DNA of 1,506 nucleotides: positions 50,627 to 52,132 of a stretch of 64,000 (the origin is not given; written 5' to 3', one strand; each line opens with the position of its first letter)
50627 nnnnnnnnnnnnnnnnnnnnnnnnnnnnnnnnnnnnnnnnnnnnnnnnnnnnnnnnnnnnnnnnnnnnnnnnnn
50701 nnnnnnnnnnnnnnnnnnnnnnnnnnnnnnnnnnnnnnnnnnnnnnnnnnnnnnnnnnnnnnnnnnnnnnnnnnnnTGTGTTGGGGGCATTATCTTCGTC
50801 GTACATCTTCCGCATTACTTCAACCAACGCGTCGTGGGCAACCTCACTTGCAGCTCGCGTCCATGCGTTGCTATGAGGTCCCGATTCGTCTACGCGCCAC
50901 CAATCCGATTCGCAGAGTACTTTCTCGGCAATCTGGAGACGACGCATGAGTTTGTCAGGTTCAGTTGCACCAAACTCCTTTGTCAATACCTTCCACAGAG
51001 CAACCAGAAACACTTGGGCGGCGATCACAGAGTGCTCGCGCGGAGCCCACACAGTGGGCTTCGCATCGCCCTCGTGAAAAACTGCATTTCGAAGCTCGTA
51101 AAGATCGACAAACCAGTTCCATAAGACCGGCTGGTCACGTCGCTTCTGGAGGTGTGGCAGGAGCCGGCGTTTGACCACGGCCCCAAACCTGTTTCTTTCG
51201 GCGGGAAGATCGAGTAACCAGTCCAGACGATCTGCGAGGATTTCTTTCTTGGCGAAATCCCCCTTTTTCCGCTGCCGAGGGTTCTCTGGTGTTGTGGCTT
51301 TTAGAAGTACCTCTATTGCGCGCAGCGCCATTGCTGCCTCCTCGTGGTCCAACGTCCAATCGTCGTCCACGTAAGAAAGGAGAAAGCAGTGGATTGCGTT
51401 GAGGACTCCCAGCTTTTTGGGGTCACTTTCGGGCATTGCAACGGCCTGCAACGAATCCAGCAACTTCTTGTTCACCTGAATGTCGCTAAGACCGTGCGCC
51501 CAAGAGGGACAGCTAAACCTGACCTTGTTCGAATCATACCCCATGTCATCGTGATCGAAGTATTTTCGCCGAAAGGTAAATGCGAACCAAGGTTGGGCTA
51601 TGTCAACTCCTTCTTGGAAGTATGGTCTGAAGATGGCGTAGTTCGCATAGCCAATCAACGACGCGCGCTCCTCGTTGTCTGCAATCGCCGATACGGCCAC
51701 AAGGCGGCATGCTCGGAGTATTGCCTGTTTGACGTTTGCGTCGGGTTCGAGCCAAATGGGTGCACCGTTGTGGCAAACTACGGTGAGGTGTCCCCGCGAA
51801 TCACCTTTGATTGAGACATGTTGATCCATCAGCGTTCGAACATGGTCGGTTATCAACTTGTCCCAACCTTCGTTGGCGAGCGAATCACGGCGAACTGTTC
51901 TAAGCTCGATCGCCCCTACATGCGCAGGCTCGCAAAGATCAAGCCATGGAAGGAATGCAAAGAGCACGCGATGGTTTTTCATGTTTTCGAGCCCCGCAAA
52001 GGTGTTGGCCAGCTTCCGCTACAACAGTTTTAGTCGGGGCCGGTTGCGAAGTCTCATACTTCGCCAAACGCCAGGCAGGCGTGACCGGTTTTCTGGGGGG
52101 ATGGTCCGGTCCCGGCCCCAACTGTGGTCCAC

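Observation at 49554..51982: HEPN-motif protein translationally coupled to the RNA ligase RtcB: candidate RNA cut-and-reseal module carried on a compositionally foreign gene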

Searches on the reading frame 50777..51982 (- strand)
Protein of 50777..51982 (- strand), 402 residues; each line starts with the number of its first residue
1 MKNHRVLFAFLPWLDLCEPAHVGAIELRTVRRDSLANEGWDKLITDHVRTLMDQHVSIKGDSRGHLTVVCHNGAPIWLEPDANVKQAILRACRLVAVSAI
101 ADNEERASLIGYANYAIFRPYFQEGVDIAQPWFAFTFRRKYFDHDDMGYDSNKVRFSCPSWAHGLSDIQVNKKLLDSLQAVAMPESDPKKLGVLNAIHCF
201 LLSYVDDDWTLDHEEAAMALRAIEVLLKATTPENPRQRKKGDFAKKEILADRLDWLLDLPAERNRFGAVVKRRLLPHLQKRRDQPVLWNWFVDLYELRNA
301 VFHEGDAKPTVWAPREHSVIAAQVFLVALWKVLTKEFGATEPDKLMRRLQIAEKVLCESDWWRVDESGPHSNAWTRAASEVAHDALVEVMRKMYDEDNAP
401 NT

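Call 4: search_protein_families(library=pfam, proteins=[window:50777-51982:-], max_evalue=10)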
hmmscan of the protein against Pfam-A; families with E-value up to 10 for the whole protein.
window:50777-51982:- (402 aa): 0 families

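Call 5: search_protein_families(library=padloc, proteins=[window:50777-51982:-], max_evalue=10)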
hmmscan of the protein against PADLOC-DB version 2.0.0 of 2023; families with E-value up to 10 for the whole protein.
window:50777-51982:- (402 aa): 0 families

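Call 6: search_protein_families(library=ncbifam, proteins=[window:50777-51982:-], max_evalue=10)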
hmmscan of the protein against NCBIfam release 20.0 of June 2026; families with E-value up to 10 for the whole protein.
window:50777-51982:- (402 aa): 0 families

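Call 7: find_homologous_proteins(query=window:50777-51982:-, max_evalue=0.01)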
Query window:50777-51982:- (402 aa): 2 proteins with E <= 0.01 among 3577 candidates.
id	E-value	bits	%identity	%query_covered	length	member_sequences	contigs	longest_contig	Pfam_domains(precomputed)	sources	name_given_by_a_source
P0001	7.0e-208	709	100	77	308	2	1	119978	-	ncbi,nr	ncbi:MAG: hypothetical protein DCC64_08010 [Planctomycetota bacterium]|nr:MAG: hypothetical protein 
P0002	4.1e-112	393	47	100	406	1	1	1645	-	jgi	jgi:hypothetical protein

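Call 10: find_encoding_contigs(protein=P0002, flank=10000)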
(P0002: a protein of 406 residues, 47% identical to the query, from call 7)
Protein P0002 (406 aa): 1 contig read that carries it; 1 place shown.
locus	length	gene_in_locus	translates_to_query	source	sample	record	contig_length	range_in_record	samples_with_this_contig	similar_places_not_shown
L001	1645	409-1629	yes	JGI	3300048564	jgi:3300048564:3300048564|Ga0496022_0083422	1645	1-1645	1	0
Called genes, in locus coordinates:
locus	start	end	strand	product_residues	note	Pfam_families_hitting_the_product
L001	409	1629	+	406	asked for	-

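Call 18: search_protein_representatives(protein=window:50777-51982:-)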
Query: 402 residues. Proteins with E-value up to 0.001 (for the whole library): 77; up to 1e-10: 17; up to 1e-30: 2. The best 77 are listed.
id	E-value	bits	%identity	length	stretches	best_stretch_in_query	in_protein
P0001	2.2e-208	708.7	100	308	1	96-402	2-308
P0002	1.3e-112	393.3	48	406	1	3-397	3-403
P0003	2.1e-25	106.1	32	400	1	8-369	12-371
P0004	1.3e-23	100.2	28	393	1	1-386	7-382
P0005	6.9e-23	97.8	31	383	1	3-368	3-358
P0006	2.0e-16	76.5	26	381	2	7-226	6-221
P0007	4.9e-16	75.2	28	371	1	11-371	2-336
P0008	1.7e-13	66.9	27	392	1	8-376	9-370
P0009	2.7e-13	66.2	28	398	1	6-392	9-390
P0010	3.2e-13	66.0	29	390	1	3-390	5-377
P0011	4.9e-12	62.0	27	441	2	51-383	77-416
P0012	1.7e-11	60.3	26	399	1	8-384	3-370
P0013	2.2e-11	59.9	24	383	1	7-391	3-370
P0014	4.8e-11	58.8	27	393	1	8-380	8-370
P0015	7.8e-11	58.1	25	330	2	281-392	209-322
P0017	9.1e-11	57.9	28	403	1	7-374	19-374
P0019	3.4e-10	56.0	26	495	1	7-362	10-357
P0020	6.1e-10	55.2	25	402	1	8-396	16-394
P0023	5.5e-09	52.0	26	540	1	9-385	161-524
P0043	1.9e-06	43.6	29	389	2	260-381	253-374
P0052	1.0e-05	41.3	30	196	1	283-386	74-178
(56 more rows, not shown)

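Call 19: predict_structure(protein=window:50777-51982:-)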
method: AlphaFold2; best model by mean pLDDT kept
length: 402 residues; sequences in the alignment: 1
mean_pLDDT: 34.4   pTM: 0.29
mean pLDDT of the five models: 34.4, 34.1, 31.4, 30.7, 29.9
residues with pLDDT >= 90: 0; 70-90: 0; 50-70: 32; < 50: 370
segments of 3 or more residues with pLDDT < 50: 1-340, 361-383, 400-402
pLDDT, mean of each block of 10 residues (from residue 1): 21 23 24 33 34 40 38 31 39 33 31 33 27 24 26 23 25 32 28 33 31 35 33 28 28 31 34 40 38 39 30 32 44 43 51 54 39 40 50 58 35
secondary structure, 60 per line:
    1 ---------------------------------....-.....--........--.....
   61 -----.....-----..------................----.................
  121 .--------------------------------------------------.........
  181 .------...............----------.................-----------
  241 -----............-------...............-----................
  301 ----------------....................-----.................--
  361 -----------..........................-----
elements in order: H34-37 H39-43 H46-53 E56-60 E66-70 H84-99 H104-121 H172-181 H188-202 H213-229 H246-257 H265-279 H285-300 H317-336 H342-358 H372-397

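Call 22: search_protein_families(library=pfam, alignment_id=A2, max_evalue=1)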
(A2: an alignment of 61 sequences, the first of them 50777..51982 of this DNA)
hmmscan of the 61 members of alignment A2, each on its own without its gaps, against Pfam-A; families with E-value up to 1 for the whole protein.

A. member 1, window:50777-51982:- (402 aa): 0 families

B. families by the number of members that match (of 61 scanned): 24 families
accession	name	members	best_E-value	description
PF21102.3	DprA_N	2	0.036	DprA-like N-terminal HHH domain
PF09232.15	Caenor_Her-1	1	0.0046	Caenorhabditis elegans Her-1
PF17764.6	PriA_3primeBD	1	0.0047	3'DNA-binding domain (3'BD)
PF12480.13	GARIL_Rab2_bd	1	0.033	Golgi associated RAB2 interactor protein-like, Rab2B-binding domain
PF03710.21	GlnE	1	0.047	Glutamate-ammonia ligase adenylyltransferase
PF23251.1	KH_PARP14_4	1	0.057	PARP14, fourth type I KH domain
PF15994.10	DUF4770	1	0.064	Domain of unknown function (DUF4770)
PF13964.12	Kelch_6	1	0.07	Kelch motif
PF14680.12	FANCI_HD2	1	0.073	FANCI helical domain 2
PF16875.11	Glyco_hydro_36N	1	0.074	Glycosyl hydrolase family 36 N-terminal domain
PF06540.16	GMAP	1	0.088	Galanin message associated peptide (GMAP)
PF08790.17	zf-LYAR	1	0.1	LYAR-type C2HC zinc finger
PF00869.25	Flavi_glycoprot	1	0.11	Flavivirus glycoprotein, central and dimerisation domains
PF03450.22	CO_deh_flav_C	1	0.11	CO dehydrogenase flavoprotein C-terminal domain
PF15368.11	BioT2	1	0.12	Spermatogenesis family BioT2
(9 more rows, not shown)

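Call 23: search_solved_structures(query=A2, max_evalue=10, show_alignments=3)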
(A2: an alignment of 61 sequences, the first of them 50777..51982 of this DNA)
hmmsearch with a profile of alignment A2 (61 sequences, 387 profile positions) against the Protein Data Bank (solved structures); distinct sequences matched with E-value up to 10: 0.

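Call 26: find_encoding_contigs(protein=P0003, flank=6000, max_places=4)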
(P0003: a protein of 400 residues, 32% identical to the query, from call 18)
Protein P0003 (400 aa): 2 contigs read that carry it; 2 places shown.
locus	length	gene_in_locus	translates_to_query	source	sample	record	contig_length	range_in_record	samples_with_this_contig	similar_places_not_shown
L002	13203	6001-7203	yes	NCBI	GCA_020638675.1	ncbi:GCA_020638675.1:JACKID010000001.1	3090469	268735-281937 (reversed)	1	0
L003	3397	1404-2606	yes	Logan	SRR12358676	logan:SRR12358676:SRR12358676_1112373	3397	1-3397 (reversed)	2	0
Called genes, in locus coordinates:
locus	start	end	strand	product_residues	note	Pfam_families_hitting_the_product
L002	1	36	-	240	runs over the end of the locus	-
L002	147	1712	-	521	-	PF00117:GATase, PF07722:Peptidase_C26, PF02540:NAD_synthase (weak), PF00958:GMP_synt_C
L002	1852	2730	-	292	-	-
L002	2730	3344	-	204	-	-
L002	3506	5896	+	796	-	-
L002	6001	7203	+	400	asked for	-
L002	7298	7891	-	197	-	-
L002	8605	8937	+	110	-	-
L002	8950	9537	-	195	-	PF13241:NAD_binding_7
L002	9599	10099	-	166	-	PF13442:Cytochrome_CBB3, PF00034:Cytochrom_C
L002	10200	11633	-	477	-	PF00115:COX1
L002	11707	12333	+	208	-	PF00730:HhH-GPD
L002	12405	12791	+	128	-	PF13366:PDDEXK_3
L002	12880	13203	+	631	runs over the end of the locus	PF04542:Sigma70_r2 (faint), PF04545:Sigma70_r4, PF08281:Sigma70_r4_2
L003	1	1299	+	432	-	?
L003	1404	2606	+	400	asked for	-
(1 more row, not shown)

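Call 27: find_encoding_contigs(protein=P0004, flank=6000, max_places=4)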
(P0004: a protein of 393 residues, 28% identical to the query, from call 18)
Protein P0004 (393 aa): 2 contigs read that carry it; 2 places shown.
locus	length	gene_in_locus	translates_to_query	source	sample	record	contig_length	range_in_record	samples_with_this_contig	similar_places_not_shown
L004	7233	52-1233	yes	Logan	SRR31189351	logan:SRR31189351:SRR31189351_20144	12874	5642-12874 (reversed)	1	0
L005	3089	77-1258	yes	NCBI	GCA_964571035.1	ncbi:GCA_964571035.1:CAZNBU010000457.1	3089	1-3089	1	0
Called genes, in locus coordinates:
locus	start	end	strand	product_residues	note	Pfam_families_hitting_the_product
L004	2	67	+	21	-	?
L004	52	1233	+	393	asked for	-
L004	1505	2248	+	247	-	-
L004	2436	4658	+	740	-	PF08487:VIT, PF00092:VWA, PF13519:VWA_2, PF13768:VWA_3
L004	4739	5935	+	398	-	-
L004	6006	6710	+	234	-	PF00072:Response_reg, PF00486:Trans_reg_C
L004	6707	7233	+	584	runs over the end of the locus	PF13581:HATPase_c_2 (faint), PF00512:HisKA, PF02518:HATPase_c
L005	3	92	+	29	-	?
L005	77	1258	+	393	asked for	-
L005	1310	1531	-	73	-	-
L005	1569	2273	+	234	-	-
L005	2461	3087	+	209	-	?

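Call 28: find_encoding_contigs(protein=P0005, flank=6000, max_places=4)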
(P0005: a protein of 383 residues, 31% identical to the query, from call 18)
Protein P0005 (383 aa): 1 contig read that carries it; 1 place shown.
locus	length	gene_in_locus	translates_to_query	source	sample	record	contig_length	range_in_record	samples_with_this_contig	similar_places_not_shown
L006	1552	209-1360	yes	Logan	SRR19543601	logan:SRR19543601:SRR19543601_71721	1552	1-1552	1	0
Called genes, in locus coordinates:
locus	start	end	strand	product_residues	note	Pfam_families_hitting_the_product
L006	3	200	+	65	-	?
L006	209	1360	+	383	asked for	-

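Call 29: predict_structure(alignment_id=A2)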
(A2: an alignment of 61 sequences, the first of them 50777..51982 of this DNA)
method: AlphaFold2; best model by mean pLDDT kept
length: 402 residues; sequences in the alignment: 61
mean_pLDDT: 90.5   pTM: 0.91
mean pLDDT of the five models: 90.5, 89.8, 89.3, 89.0, 88.6
residues with pLDDT >= 90: 309; 70-90: 63; 50-70: 27; < 50: 3
segments of 3 or more residues with pLDDT < 50: none
pLDDT, mean of each block of 10 residues (from residue 1): 74 97 97 96 94 97 97 86 93 98 74 95 85 88 93 94 94 96 85 97 94 97 96 62 84 91 59 89 90 97 93 97 97 95 90 93 91 93 94 93 72
secondary structure, 60 per line:
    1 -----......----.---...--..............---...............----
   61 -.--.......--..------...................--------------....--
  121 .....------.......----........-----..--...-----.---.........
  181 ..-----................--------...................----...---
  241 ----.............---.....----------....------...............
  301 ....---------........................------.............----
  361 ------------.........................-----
elements in order: E6-11 E20-22 E25-31 H32-38 H42-54 E65-71 H82-100 H115-118 E121-125 E132-138 E143-150 H172-182 H188-203 H212-230 H245-257 H261-265 H276-279 H286-304 H314-337 H344-356 H373-397

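Call 30: find_encoding_contigs(protein=P0008, flank=6000, max_places=4)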
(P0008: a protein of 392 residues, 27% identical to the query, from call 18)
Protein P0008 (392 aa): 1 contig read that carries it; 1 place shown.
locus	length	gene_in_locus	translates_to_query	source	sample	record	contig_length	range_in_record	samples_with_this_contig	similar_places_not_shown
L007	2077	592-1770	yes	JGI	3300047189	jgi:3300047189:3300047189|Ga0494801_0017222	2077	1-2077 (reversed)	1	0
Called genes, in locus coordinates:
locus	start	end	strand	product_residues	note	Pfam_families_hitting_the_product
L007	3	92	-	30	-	?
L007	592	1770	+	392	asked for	-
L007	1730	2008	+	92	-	-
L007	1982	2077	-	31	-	?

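Call 31: find_encoding_contigs(protein=P0010, flank=6000, max_places=4)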
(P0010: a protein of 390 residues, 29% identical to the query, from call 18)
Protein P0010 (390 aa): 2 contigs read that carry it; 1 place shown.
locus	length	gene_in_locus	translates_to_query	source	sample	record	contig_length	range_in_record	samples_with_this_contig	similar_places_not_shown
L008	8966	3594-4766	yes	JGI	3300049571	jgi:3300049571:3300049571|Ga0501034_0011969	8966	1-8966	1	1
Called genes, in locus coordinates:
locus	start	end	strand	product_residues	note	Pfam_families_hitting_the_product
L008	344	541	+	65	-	-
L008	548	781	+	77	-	-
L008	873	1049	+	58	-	PF01402:RHH_1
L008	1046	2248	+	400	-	PF00145:DNA_methylase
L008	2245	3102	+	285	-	-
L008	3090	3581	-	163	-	-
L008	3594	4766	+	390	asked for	-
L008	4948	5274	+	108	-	-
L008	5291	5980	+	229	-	-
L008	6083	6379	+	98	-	-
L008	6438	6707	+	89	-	PF12728:HTH_17 (weak)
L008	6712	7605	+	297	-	-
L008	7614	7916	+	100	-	-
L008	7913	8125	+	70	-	-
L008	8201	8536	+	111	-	-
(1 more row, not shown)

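Call 34: fold_search(model_id=the predicted structure, library=pdb)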
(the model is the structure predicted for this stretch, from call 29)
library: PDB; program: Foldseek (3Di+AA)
matches with E <= 10: 189; with E <= 0.001: 0
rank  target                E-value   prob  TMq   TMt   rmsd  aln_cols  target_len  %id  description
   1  6tug_G                4.8e-01  0.09  0.12  0.12  16.8       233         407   14  Enterococcus italicus Csm6 bound to cyclic hexa-2'-fluoro-hexa-dAMP (released 2020-02-26)
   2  3zmb_A                5.5e-01  0.09  0.12  0.15  16.6       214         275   11  Native structure of Farnesyl Pyrophosphate Synthase from Pseudomonas aeruginosa PA01, with bound fragment SPB02696. (released 2014-02-26)
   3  6tug_A                6.1e-01  0.33  0.20  0.20  12.6       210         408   14  Enterococcus italicus Csm6 bound to cyclic hexa-2'-fluoro-hexa-dAMP (released 2020-02-26)
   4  5xam_A                6.1e-01  0.07  0.13  0.09  18.3       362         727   11  Crystal structure of SecDF in I form at 4 A resolution (released 2017-05-17)
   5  6tug_E                7.7e-01  0.28  0.20  0.20  12.3       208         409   14  Enterococcus italicus Csm6 bound to cyclic hexa-2'-fluoro-hexa-dAMP (released 2020-02-26)
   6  3zou_B                8.5e-01  0.07  0.11  0.13  16.5       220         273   11  Native structure of Farnesyl Pyrophosphate Synthase from Pseudomonas aeruginosa PA01, with bound fragment SPB02696, an (released 2014-03-12)
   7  6k4l_A                8.5e-01  0.02  0.10  0.08  25.1       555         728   10  Crystal structure of Se-labelled SidJ complex with CaM at 2.95 A (released 2019-07-24)
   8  6tug_D                8.9e-01  0.20  0.19  0.18  13.4       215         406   16  Enterococcus italicus Csm6 bound to cyclic hexa-2'-fluoro-hexa-dAMP (released 2020-02-26)
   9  7y16_A                1.1e+00  0.38  0.22  0.43   6.1       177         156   11  Crystal structure of rRNA-processing protein Las1 (released 2023-06-14)
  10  6sxn_B                1.1e+00  0.08  0.13  0.17  17.7       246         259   11  Crystal structure of P212121 apo form of CrtE (released 2020-06-24)
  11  3lji                  1.2e+00  0.06  0.12  0.15  18.5       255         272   10  CRYSTAL STRUCTURE OF putative geranyltranstransferase from Pseudomonas fluorescens Pf-5 (released 2010-02-09)
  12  7y16_C                1.5e+00  0.30  0.17  0.36   5.4       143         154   11  Crystal structure of rRNA-processing protein Las1 (released 2023-06-14)
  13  6tug_B                1.5e+00  0.16  0.19  0.19  14.1       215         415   15  Enterococcus italicus Csm6 bound to cyclic hexa-2'-fluoro-hexa-dAMP (released 2020-02-26)
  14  2z1q_B                1.5e+00  0.02  0.11  0.09  24.3       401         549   10  Crystal structure of acyl CoA dehydrogenase (released 2008-05-13)
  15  7p61_H                1.6e+00  0.08  0.16  0.19  19.3       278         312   10  Complex I from E. coli, DDM-purified, with NADH, Resting state (released 2022-09-21)
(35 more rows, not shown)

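Call 35: fold_search(model_id=the predicted structure, library=viral)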
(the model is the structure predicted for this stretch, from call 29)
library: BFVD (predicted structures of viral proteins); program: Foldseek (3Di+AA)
matches with E <= 10: 224; with E <= 0.001: 0
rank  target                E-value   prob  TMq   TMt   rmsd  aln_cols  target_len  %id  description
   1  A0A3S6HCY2            1.2e-01  0.77  0.22  0.35  11.6       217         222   12  (no name in the UniProt tables at hand)
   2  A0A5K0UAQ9            3.6e-01  0.04  0.09  0.10  20.6       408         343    9  Serine/threonine protein kinase [Yasminevirus sp. GU-2018]
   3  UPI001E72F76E         4.6e-01  0.08  0.10  0.13  26.9       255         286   14  (no name look-up for this kind of identifier)
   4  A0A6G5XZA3            4.9e-01  0.23  0.17  0.22  14.9       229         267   10  (no name in the UniProt tables at hand)
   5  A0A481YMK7            4.9e-01  0.13  0.14  0.18  19.9       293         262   13  Uncharacterized protein [Pithovirus LCDPAC01]
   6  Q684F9                6.5e-01  0.10  0.12  0.15  17.5       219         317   14  (no name in the UniProt tables at hand)
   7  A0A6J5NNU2            6.8e-01  0.15  0.15  0.15  17.5       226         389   13  Uncharacterized protein [uncultured Caudovirales phage]
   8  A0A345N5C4            7.5e-01  0.14  0.13  0.24  20.0       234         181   13  (no name in the UniProt tables at hand)
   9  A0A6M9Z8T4            7.5e-01  0.08  0.10  0.06  19.6       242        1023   12  (no name in the UniProt tables at hand)
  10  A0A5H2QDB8            8.6e-01  0.06  0.12  0.13  20.3       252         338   10  (no name in the UniProt tables at hand)
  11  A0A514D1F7            8.6e-01  0.04  0.14  0.12  24.5       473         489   13  (no name in the UniProt tables at hand)
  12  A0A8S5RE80            9.9e-01  0.03  0.11  0.10  26.9       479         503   11  Uncharacterized protein [virus sp. ctx9V1]
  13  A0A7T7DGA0            1.1e+00  0.08  0.12  0.16  20.2       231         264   12  (no name in the UniProt tables at hand)
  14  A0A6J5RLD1            1.2e+00  0.08  0.14  0.10  21.0       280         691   13  VWFA domain containing protein [uncultured Caudovirales phage]
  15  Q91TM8                1.3e+00  0.08  0.16  0.10  18.1       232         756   12  mRNA export factor ICP27 homolog [Tupaiid herpesvirus 1 (strain 1)]
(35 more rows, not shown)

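Call 57: search_protein_families(library=padloc, alignment_id=A2, max_evalue=1)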
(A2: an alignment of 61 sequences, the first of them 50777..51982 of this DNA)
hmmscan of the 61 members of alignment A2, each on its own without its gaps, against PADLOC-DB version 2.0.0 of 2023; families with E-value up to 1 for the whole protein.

A. member 1, window:50777-51982:- (402 aa): 0 families

B. families by the number of members that match (of 61 scanned): 2 families
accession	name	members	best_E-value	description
PDLC04428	PDC-M12B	1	0.0025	-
PDLC04809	PDC-S02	1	0.045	-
